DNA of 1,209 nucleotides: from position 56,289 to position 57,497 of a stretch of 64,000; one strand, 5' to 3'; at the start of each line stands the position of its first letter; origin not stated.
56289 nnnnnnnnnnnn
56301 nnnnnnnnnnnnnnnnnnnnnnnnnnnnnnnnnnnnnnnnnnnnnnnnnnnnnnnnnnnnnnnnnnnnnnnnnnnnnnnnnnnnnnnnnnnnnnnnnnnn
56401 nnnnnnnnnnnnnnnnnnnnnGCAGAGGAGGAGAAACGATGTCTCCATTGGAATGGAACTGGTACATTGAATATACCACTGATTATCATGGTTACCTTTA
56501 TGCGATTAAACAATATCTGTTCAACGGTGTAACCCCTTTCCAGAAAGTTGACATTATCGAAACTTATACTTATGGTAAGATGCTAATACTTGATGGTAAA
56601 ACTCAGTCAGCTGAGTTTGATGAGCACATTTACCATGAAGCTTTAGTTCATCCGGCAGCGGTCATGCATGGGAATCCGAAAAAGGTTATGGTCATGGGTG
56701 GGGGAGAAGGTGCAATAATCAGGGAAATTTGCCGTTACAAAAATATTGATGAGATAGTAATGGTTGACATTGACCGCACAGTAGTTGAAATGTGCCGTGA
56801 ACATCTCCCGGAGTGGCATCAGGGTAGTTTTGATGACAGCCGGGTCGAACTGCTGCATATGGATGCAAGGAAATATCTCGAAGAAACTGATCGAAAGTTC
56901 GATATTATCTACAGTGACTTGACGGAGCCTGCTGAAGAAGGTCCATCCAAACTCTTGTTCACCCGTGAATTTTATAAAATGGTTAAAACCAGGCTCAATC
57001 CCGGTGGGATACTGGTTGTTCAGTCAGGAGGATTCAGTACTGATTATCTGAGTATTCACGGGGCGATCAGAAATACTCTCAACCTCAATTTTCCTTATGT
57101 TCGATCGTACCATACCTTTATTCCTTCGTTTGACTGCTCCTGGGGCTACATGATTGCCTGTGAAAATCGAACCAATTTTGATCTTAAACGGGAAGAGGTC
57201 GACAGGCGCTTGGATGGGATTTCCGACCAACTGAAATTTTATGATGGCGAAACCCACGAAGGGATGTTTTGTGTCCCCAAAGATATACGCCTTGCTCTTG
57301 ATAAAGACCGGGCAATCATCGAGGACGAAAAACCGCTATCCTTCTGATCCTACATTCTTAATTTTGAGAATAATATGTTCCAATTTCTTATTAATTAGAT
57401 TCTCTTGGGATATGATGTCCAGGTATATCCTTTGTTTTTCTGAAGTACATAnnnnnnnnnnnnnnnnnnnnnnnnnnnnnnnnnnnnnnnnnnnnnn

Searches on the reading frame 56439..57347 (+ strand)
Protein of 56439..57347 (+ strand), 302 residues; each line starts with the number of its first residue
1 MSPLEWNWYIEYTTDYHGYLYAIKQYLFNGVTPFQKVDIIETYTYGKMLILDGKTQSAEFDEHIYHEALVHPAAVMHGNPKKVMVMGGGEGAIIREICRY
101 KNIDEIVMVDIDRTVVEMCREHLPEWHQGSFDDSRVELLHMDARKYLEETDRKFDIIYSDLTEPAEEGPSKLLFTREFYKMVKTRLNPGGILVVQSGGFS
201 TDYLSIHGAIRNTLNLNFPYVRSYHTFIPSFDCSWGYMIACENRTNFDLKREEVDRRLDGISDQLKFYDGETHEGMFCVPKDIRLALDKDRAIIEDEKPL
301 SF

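Call 28: search_protein_families(library=pfam, proteins=[window:56439-57347:+], max_evalue=0.00001)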
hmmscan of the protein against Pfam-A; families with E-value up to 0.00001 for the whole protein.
window:56439-57347:+ (302 aa): 3 families
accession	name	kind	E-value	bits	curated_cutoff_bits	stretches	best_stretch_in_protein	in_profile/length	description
PF01564.23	Spermine_synth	-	6.3e-45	153.4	22.9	1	62-248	1-183/186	Spermine/spermidine synthase domain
PF17284.7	Spermine_synt_N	-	1e-14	54.5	22.1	1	8-59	2-53/53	Spermidine synthase tetramerisation domain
PF13649.12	Methyltransf_25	-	1.5e-06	29.3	27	1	84-161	2-73/97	Methyltransferase domain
